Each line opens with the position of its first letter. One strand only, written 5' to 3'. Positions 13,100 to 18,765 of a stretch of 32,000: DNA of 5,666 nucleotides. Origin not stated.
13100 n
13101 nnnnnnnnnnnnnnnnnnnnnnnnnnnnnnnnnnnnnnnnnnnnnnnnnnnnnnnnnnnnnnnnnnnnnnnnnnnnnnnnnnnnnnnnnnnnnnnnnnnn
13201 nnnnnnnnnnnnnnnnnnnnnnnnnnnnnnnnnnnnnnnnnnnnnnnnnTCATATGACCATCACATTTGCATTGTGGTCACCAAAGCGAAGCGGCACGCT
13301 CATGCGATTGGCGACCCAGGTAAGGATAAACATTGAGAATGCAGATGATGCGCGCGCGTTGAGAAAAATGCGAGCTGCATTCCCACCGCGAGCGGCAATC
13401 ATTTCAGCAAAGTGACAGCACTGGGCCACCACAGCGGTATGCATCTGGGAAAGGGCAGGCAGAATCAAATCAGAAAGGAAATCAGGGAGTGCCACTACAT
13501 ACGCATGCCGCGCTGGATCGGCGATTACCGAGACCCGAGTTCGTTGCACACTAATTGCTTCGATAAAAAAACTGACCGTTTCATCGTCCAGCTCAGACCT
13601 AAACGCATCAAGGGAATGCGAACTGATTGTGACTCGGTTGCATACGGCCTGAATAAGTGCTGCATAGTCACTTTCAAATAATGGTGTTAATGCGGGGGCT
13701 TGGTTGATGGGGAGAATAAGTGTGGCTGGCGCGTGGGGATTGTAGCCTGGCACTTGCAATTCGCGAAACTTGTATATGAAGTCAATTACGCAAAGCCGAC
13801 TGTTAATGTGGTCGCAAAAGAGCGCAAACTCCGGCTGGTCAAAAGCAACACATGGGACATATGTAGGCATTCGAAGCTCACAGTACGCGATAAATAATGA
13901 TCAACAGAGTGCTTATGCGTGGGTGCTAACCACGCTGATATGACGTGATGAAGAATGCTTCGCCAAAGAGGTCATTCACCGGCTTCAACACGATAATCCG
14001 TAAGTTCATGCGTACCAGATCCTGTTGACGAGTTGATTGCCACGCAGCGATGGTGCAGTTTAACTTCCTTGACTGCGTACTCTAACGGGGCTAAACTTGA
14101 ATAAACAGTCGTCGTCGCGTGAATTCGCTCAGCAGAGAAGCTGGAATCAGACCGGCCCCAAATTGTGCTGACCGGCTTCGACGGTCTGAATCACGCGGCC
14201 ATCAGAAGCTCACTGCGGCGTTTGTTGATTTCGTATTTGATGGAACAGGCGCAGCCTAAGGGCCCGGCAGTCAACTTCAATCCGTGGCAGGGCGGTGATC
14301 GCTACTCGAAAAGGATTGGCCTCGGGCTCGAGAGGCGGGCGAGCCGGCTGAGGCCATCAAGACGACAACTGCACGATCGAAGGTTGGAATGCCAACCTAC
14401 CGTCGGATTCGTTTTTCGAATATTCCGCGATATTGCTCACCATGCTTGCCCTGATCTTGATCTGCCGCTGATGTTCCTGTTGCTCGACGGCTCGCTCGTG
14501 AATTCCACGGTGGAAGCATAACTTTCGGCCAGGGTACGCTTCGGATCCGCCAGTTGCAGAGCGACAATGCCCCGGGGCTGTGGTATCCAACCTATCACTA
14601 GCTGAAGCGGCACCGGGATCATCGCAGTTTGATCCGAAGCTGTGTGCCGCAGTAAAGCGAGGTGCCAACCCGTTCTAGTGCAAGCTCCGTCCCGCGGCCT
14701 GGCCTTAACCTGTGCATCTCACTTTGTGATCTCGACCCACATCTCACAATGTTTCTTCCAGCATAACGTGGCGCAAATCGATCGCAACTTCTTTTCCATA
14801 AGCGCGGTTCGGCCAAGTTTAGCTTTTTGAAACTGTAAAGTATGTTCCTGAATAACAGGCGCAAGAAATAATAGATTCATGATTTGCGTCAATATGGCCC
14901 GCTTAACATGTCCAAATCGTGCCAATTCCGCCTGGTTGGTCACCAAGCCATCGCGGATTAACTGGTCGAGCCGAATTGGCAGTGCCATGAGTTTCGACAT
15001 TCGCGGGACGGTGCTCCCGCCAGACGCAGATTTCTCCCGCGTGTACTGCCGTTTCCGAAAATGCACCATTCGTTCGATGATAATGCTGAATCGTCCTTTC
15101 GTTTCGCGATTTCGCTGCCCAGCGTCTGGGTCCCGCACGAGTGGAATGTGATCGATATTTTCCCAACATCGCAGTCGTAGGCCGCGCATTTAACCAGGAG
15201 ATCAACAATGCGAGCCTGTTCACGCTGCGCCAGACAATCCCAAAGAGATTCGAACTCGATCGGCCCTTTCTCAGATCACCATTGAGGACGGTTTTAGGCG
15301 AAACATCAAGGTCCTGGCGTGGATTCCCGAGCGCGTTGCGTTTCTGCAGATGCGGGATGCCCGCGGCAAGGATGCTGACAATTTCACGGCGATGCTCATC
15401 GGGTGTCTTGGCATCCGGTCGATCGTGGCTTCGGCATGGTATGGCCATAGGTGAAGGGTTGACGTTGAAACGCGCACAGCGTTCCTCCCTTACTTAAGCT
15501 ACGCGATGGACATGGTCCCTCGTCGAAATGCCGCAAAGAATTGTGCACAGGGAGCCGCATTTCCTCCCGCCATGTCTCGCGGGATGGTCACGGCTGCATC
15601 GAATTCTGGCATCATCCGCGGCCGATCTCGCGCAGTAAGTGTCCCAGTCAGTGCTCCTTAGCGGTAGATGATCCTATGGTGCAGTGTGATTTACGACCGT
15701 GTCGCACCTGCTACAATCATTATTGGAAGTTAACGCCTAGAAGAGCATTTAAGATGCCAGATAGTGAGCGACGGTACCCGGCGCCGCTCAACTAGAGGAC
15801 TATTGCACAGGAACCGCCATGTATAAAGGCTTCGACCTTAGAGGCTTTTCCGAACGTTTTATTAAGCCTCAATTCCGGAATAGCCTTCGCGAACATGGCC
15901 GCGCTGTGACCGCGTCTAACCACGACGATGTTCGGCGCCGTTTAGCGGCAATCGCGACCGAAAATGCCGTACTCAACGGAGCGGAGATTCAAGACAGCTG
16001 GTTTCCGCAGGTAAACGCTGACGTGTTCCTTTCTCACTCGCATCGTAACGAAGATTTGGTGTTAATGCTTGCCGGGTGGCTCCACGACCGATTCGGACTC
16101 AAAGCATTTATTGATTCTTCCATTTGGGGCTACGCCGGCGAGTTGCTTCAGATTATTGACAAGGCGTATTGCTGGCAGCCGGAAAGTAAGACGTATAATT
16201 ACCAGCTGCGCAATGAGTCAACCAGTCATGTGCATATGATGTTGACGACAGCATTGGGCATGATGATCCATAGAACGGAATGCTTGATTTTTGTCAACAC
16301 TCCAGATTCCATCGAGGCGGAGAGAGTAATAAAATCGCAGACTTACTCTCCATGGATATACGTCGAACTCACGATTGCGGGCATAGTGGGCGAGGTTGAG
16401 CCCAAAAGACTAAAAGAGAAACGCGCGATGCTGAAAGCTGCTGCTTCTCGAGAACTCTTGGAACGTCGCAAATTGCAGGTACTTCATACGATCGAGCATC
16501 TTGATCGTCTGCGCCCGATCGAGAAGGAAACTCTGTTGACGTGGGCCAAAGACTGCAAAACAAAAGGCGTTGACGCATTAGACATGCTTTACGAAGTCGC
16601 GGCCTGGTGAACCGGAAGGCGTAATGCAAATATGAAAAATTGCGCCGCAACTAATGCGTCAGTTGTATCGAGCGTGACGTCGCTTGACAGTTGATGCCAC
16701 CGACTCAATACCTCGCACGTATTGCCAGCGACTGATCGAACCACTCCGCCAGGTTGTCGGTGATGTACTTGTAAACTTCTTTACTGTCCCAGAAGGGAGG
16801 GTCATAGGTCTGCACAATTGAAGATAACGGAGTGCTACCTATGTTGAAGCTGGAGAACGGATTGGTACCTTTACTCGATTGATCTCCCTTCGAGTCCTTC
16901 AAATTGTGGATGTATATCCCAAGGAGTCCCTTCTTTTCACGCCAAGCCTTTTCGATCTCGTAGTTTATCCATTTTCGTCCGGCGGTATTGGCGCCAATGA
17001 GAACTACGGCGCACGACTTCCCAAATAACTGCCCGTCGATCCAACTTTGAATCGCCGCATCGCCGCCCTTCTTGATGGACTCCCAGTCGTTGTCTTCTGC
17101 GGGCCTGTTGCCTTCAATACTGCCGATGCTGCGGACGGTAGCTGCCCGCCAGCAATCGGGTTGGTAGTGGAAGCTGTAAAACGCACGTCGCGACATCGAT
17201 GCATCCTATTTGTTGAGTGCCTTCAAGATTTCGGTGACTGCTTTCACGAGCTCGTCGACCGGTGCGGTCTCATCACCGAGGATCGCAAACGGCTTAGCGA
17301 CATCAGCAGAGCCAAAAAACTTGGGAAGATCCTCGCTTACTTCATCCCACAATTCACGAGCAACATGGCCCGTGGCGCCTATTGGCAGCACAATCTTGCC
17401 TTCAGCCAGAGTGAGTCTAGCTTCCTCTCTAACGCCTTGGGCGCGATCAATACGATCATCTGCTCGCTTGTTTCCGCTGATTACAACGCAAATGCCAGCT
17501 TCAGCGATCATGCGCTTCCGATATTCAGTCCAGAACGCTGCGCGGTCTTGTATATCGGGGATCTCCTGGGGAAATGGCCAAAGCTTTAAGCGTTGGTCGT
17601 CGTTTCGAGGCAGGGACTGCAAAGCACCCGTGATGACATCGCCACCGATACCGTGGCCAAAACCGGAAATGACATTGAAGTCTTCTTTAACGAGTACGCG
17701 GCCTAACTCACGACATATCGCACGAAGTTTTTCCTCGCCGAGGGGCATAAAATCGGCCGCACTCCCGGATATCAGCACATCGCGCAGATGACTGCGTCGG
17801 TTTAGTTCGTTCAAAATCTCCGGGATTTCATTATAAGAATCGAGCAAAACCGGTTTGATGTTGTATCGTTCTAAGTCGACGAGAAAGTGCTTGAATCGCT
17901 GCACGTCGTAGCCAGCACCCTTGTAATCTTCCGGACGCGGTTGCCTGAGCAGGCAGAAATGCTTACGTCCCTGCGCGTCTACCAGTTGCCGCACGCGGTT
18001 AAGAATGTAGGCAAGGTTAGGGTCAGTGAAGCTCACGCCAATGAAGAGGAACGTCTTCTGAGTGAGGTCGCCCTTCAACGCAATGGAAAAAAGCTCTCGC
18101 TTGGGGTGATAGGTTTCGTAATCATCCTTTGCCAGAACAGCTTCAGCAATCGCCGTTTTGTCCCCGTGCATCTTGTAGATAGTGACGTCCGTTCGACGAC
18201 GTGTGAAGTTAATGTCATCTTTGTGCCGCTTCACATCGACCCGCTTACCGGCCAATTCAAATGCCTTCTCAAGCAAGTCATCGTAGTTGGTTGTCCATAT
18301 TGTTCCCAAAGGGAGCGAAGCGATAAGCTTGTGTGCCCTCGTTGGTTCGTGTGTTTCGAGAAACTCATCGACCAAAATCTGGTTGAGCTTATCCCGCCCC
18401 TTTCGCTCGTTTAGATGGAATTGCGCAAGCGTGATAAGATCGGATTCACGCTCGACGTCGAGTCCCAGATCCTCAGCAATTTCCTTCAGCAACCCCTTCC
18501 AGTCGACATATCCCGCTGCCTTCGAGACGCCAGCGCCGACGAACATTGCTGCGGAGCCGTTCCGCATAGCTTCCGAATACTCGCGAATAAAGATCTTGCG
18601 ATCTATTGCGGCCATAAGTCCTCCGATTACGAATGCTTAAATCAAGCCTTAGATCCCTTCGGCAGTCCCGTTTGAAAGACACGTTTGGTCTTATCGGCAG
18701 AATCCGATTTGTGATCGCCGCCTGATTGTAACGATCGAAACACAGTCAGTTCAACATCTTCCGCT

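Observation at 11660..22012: Three copies of one serine-recombinase module, in graded decay, partition the island into cargo modules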

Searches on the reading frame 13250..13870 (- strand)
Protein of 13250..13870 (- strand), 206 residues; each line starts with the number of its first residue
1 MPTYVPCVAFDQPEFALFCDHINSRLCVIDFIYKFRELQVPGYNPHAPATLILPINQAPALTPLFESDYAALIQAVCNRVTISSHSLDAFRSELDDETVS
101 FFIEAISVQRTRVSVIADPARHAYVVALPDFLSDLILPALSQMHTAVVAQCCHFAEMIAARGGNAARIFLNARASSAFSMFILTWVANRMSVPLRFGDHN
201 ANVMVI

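Call 7: search_protein_families(library=pfam, proteins=[window:13250-13870:-], max_evalue=0.01)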
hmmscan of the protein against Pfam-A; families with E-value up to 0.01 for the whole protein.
window:13250-13870:- (206 aa): 0 families

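Call 10: search_protein_families(library=padloc, proteins=[window:13250-13870:-], max_evalue=0.001)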
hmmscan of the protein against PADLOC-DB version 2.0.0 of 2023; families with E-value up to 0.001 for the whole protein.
window:13250-13870:- (206 aa): 0 families

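Call 83: search_protein_families(library=pfam, proteins=[window:13250-13870:-], max_evalue=0.001)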
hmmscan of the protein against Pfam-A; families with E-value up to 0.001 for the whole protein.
window:13250-13870:- (206 aa): 0 families

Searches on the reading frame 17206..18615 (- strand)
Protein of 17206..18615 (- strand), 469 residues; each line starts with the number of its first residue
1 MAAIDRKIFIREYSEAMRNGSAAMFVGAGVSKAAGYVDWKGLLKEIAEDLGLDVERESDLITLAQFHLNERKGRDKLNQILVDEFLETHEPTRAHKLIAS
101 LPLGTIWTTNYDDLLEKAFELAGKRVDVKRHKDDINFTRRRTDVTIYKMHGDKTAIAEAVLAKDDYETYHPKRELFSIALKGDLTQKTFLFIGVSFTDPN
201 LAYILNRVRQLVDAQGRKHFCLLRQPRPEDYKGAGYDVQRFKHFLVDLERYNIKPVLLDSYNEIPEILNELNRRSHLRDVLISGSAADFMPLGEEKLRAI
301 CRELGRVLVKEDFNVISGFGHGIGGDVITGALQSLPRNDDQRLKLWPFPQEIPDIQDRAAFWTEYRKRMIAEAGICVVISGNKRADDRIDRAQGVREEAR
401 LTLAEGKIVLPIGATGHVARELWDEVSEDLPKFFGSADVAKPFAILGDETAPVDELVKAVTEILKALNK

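Call 7: search_protein_families(library=pfam, proteins=[window:17206-18615:-], max_evalue=0.01)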
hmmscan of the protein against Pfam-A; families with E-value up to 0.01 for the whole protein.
window:17206-18615:- (469 aa): 3 families
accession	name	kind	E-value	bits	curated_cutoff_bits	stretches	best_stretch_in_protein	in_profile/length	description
PF18185.7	STALD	-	1.8e-56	191.3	24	1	263-466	1-210/211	Sir2- and TIR-associating SLOG family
PF13289.12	SIR2_2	-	3e-27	95.9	24.5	1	105-229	2-127/141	SIR2-like domain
PF18163.6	LD_cluster2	-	0.00016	21.8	25.3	1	349-434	126-209/264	SLOG cluster2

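Call 10: search_protein_families(library=padloc, proteins=[window:17206-18615:-], max_evalue=0.001)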
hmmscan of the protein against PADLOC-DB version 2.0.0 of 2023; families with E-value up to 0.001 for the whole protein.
window:17206-18615:- (469 aa): 15 families
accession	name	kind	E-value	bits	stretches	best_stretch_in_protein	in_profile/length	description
PDLC00407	ThsA1|ThsA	-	1.5e-165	549.5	1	4-469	4-477/478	STALD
PDLC00409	ThsA1|ThsA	-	2.5e-88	293.6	1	3-226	4-227/242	STALD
PDLC00412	ThsA1|ThsA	-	1.3e-83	278.7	1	167-468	1-309/314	STALD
PDLC00416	ThsA1|ThsA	-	6.7e-47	158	1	245-467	2-225/226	STALD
PDLC04968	PDC-S25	-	7.5e-18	62.8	1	100-279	137-311/517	-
PDLC02184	Dsr2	-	9e-17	58.4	1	9-201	12-214/1222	-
PDLC03856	LmuA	-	6.2e-14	50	1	98-232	110-238/433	-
PDLC04967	PDC-S25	-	3.5e-13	47.4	1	106-207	149-250/528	-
PDLC05061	PDC-S65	-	1.3e-08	32.6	1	88-152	120-190/592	-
PDLC02420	Aga_SIR2-PNTD1-PNTD2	-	3.5e-07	26.8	1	98-153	127-184/1010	Class I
PDLC05060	PDC-S65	-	5.4e-05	20.3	1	88-152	28-98/503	-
PDLC04166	Dsr1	-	6.1e-05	18.9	1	14-223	17-235/1227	-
PDLC02384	pAgo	-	6.4e-05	19.3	1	86-208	115-239/1030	-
PDLC02419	Aga_SIR2-PNTD1-PNTD2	-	0.00024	18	1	83-152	96-173/558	Class I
PDLC02401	Aga_SIR2-PNTD1-PNTD2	-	0.00097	16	0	79-138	65-114/524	Class I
